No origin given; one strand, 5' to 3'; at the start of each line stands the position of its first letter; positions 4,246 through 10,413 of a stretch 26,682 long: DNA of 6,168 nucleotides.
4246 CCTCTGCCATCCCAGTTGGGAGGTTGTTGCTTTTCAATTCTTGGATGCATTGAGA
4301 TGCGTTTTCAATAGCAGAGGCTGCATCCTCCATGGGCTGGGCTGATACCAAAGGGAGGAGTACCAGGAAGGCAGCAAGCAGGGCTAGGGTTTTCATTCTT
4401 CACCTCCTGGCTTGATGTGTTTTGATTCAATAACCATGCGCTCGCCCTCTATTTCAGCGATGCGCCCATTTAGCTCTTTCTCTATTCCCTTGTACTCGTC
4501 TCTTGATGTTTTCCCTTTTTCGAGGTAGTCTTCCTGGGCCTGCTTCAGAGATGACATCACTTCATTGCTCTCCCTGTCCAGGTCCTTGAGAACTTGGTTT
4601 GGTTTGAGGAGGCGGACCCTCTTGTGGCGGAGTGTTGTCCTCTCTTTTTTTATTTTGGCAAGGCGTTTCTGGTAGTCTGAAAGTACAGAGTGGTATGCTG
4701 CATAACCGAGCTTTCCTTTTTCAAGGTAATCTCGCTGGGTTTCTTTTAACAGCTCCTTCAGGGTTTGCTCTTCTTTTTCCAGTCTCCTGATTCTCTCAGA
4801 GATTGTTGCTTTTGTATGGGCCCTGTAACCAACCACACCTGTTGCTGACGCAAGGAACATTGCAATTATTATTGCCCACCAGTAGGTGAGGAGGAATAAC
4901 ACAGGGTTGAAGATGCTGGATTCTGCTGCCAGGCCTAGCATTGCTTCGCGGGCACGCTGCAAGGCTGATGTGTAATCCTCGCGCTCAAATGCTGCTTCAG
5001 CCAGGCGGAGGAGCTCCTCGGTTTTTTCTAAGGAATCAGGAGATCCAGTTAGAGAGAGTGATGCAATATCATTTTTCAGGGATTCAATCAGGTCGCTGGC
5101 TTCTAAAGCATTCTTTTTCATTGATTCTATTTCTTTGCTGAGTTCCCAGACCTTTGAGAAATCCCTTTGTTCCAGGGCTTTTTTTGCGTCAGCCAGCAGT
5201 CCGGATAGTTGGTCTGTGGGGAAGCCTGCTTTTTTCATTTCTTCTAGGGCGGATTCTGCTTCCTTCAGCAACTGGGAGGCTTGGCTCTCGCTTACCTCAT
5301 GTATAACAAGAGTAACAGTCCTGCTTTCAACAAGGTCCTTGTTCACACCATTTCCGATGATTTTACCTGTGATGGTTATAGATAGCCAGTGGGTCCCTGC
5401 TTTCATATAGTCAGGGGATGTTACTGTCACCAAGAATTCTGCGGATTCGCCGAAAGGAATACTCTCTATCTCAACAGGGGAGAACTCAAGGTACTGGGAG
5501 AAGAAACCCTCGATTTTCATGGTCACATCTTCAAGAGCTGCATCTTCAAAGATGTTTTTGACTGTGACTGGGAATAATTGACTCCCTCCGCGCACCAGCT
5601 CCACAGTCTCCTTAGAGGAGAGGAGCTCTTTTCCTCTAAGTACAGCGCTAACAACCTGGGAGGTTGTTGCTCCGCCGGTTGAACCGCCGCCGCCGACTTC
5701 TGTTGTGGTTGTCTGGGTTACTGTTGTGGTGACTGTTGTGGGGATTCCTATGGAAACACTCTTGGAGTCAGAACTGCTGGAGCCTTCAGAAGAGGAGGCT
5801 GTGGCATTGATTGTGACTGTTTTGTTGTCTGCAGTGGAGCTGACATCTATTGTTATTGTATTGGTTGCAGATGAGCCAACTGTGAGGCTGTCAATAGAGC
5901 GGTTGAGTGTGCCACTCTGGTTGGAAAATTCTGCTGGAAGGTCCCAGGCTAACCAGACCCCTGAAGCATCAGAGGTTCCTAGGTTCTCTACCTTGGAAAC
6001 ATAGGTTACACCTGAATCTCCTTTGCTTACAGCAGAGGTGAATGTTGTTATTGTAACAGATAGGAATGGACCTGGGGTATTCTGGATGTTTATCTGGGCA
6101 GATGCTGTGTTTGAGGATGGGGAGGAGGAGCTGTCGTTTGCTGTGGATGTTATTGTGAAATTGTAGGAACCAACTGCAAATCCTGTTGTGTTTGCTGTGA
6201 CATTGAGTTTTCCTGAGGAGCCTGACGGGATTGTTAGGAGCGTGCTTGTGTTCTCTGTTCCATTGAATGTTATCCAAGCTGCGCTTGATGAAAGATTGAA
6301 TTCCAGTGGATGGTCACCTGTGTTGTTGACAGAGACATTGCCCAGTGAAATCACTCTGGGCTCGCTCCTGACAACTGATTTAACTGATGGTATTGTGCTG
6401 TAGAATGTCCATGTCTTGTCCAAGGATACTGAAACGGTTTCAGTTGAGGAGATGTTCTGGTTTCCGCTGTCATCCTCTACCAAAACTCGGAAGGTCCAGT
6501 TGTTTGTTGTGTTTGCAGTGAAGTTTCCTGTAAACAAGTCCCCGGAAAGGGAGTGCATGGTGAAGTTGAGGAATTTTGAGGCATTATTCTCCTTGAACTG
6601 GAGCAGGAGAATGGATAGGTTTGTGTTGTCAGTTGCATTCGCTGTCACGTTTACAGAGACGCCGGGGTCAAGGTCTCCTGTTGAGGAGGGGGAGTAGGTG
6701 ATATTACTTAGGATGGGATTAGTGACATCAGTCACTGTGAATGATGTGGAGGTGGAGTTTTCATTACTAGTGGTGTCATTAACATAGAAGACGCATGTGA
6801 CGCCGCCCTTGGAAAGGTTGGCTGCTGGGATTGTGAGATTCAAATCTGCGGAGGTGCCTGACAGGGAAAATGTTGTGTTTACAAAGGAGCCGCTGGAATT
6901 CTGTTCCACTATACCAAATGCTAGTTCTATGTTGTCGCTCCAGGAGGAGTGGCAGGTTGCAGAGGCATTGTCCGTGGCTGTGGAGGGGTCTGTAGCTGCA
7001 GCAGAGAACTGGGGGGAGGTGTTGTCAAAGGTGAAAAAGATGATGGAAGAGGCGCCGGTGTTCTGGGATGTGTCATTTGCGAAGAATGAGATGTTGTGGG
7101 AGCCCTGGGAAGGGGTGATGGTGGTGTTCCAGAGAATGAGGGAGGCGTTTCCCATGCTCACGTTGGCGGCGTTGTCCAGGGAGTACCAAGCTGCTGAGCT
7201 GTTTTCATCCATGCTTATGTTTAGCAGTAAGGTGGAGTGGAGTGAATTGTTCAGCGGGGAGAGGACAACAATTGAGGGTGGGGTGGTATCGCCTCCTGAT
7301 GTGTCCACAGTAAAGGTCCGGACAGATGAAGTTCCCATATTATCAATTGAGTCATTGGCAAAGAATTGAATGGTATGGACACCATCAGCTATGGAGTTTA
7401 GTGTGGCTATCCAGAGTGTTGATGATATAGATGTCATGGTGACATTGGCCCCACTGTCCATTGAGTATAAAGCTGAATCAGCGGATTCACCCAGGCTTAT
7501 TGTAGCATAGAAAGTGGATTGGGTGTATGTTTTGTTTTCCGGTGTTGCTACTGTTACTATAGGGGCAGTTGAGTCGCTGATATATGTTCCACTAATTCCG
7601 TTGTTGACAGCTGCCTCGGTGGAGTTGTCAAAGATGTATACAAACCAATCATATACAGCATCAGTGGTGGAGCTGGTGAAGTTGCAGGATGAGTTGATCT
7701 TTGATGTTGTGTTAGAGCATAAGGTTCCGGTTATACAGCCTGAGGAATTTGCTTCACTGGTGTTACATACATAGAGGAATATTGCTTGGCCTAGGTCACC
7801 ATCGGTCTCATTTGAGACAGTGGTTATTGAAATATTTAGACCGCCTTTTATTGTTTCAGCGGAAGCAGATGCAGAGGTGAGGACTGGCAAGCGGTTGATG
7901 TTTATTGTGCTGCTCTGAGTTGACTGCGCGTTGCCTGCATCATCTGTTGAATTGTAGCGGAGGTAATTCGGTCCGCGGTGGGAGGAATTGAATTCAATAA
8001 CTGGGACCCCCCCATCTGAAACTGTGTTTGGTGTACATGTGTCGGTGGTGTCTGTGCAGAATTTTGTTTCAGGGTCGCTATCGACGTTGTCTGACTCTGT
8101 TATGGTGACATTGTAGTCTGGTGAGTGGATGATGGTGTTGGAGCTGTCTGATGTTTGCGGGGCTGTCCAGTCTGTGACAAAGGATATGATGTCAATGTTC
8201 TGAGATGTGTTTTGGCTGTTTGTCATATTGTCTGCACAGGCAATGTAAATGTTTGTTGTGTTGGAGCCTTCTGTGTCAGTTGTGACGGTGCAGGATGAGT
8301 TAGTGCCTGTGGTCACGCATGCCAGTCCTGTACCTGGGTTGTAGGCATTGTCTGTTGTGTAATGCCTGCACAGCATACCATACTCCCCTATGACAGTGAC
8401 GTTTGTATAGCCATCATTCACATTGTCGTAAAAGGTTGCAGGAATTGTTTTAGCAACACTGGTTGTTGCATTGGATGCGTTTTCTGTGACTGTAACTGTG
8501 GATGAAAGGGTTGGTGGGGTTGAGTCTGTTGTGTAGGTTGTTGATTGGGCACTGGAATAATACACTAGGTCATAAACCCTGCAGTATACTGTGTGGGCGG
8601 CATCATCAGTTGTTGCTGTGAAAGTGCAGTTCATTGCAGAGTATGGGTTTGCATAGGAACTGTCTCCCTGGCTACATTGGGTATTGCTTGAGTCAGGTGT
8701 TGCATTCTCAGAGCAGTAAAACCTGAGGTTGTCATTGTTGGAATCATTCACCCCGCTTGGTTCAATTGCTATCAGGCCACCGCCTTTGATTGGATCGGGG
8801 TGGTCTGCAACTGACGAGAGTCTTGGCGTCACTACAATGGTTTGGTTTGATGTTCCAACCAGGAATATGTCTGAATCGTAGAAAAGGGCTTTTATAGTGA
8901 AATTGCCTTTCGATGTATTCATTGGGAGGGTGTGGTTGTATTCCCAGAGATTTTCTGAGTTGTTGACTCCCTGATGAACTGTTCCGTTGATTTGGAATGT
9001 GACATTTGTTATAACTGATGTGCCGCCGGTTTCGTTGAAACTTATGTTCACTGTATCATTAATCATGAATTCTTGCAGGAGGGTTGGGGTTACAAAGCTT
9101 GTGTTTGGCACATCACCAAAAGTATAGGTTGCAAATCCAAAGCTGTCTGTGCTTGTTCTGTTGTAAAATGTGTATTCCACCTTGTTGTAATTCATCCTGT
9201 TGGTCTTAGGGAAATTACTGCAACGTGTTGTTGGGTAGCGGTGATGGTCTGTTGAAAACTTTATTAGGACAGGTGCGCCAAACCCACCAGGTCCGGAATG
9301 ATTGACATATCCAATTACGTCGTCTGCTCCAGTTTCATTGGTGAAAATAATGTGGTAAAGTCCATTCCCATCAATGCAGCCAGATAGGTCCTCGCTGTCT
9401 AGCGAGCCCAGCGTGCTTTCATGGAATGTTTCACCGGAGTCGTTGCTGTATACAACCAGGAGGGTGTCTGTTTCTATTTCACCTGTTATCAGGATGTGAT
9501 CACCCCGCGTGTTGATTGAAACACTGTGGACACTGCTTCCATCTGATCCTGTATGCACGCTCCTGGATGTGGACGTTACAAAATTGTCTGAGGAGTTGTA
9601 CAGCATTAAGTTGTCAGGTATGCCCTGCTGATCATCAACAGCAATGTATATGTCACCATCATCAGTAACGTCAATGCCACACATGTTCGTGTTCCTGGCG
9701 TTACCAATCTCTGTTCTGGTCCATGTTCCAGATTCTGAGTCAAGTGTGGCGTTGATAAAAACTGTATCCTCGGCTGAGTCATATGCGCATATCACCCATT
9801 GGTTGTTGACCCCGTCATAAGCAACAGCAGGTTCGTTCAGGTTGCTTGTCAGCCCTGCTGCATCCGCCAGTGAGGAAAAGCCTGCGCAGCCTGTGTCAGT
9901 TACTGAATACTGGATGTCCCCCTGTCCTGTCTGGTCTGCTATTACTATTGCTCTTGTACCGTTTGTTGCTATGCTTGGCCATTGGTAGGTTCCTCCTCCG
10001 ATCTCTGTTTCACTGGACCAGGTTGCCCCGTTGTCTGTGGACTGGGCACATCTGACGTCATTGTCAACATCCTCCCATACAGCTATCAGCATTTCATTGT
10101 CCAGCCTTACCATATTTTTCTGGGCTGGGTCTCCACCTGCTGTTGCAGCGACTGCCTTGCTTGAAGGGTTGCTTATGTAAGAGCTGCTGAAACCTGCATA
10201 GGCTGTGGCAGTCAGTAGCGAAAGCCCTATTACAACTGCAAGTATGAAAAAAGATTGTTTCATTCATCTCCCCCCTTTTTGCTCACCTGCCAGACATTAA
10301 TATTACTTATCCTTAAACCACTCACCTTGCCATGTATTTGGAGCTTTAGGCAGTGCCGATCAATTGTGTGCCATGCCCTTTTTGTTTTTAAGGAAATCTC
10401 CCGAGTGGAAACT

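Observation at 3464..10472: Translationally coupled wHTH - giant BNR-propeller glycoprotein - coiled-coil anchor operon with a shared cytoplasmic-tail motif present three times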

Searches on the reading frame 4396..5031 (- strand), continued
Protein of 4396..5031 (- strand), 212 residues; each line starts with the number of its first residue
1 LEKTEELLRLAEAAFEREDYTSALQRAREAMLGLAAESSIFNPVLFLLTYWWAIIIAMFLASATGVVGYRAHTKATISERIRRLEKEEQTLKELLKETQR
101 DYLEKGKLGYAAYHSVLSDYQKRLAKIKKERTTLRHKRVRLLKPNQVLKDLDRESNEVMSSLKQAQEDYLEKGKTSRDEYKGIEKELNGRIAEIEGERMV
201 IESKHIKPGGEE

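Call 108: find_encoding_contigs(protein=P0036, flank=10000, max_places=1)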
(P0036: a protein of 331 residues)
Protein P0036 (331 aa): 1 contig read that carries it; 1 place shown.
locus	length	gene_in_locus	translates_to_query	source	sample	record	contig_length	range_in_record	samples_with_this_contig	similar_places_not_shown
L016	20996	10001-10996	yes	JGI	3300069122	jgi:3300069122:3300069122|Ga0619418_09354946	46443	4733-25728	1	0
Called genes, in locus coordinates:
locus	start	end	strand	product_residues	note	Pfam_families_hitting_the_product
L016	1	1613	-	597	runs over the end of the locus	PF01261:AP_endonuc_2 (weak)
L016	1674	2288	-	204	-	-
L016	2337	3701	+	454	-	-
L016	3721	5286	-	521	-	-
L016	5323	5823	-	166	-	-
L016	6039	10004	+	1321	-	PF13385:Laminin_G_3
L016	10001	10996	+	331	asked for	-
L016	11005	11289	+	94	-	-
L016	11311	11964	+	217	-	PF08843:AbiEii, PF19502:DUF6036 (faint)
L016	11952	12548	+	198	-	-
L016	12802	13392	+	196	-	-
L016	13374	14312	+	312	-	PF08843:AbiEii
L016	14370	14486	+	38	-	-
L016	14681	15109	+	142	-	-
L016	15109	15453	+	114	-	-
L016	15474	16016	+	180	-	PF24336:DUF7504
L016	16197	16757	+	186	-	PF01909:NTP_transf_2, PF18765:Polbeta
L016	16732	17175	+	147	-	PF05168:HEPN (weak)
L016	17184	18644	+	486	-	PF01814:Hemerythrin, PF03796:DnaB_C (weak), PF13481:AAA_25 (faint), PF23442:DUF7125 (weak), PF06745:ATPase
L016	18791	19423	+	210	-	PF06745:ATPase, PF24336:DUF7504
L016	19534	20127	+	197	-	PF01914:MarC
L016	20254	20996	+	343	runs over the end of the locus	PF07719:TPR_2 (weak)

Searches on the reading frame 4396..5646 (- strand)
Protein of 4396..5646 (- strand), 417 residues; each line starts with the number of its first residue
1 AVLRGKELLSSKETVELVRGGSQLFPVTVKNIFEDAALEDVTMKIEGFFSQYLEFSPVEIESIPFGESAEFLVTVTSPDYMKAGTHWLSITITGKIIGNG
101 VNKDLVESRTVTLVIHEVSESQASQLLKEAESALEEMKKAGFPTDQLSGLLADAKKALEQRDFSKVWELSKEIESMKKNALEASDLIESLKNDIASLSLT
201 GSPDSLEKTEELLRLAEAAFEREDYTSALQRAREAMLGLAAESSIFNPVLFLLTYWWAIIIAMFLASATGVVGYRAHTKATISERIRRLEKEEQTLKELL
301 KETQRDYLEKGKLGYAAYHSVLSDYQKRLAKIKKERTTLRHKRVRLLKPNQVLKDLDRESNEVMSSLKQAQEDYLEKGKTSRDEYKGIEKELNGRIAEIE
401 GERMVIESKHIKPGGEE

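Call 21: find_homologous_proteins(query=window:4396-5646:-, max_evalue=0.001)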
Query seq(417 aa) (417 aa): 4 proteins with E <= 0.001 among 8000 candidates.
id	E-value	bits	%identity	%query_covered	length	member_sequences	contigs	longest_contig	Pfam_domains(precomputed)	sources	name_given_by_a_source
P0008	1.7e-117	411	49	98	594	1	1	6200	PF10633.16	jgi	-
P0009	9.3e-95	336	42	97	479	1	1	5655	-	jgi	-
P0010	1.8e-92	328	43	95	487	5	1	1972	PF01558.26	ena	-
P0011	2.5e-48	183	30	94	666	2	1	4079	-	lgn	-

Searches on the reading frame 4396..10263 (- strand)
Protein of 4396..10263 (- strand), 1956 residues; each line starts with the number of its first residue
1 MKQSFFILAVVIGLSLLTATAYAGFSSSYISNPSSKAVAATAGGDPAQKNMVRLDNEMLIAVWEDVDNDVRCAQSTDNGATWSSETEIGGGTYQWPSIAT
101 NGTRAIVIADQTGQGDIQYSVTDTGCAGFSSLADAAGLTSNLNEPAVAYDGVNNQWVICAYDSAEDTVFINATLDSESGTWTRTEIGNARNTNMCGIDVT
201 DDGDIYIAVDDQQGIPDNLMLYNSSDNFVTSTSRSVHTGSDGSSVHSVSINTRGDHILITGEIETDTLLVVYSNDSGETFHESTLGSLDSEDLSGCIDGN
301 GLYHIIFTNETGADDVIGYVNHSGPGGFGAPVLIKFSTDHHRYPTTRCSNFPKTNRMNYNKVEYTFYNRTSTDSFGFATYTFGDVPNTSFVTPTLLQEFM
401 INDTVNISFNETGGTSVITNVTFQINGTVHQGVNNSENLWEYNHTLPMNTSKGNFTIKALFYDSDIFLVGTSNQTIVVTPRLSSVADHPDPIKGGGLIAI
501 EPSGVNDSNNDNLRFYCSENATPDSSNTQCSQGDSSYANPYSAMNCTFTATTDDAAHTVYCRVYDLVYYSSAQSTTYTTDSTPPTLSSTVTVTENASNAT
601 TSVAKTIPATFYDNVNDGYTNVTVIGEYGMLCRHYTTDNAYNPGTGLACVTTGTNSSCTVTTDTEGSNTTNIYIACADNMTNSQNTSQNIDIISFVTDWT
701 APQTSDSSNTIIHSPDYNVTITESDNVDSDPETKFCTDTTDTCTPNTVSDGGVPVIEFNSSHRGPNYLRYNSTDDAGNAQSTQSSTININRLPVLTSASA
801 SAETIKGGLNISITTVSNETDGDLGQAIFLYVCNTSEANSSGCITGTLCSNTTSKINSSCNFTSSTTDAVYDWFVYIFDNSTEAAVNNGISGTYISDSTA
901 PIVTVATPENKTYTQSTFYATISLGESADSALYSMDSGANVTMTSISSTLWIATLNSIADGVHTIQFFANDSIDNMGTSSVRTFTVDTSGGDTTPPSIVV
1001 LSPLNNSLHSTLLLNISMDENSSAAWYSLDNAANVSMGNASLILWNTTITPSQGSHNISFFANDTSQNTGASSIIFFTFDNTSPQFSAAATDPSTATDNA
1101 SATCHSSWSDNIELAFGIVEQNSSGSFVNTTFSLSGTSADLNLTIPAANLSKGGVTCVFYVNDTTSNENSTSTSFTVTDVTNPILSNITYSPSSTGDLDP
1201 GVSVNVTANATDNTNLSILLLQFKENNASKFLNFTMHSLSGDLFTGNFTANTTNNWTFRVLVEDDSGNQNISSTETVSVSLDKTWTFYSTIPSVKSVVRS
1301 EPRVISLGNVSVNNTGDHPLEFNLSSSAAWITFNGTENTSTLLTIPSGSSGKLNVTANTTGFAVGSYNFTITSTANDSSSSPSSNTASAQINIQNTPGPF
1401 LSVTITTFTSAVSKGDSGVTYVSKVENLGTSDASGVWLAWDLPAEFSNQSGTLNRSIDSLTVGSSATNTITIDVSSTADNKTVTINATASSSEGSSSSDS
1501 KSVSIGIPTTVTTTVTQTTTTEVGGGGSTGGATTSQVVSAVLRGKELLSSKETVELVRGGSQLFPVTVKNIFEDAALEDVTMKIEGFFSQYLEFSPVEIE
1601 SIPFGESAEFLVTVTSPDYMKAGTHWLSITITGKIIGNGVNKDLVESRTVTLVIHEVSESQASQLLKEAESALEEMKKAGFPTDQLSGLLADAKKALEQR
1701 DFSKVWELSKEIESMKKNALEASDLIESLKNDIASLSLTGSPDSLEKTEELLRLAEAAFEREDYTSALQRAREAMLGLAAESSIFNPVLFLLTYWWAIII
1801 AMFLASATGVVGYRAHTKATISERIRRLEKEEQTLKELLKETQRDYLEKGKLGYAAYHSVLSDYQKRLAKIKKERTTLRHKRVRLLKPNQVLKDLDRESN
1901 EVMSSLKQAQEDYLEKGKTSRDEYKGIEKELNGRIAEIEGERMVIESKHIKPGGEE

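Call 6: search_protein_families(library=pfam, proteins=[window:4396-10263:-], max_evalue=0.1)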
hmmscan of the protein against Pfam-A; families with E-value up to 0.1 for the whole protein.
window:4396-10263:- (1956 aa): 3 families
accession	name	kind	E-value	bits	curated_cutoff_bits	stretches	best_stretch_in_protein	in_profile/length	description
PF10633.15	NPCBM_assoc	-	2.6e-05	24.7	24.4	1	1417-1488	5-76/78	NPCBM-associated, NEW3 domain of alpha-galactosidase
PF24263.1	DUF7464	-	0.055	13.4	27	0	1416-1452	16-52/61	Domain of unknown function (DUF7464)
PF00028.23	Cadherin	-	0.078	13.8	28.8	0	1204-1281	16-92/93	Cadherin domain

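Call 12: search_solved_structures(query=window:4396-10263:-, max_evalue=1)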
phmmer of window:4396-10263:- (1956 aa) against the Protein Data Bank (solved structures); distinct sequences matched with E-value up to 1: 3.
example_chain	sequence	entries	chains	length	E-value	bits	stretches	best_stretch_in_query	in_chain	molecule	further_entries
3mpc_A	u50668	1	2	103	0.079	13.5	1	1474-1554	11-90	Fn3-like protein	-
2zpr_A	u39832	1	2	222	0.48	10.9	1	748-860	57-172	Anionic trypsin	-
2eek_A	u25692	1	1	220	0.78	10.2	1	748-859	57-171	Trypsin-1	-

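Call 90: search_protein_families(library=ncbifam, proteins=[window:4396-10263:-], max_evalue=0.01)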
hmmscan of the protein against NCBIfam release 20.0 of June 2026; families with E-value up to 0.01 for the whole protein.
window:4396-10263:- (1956 aa): 0 families
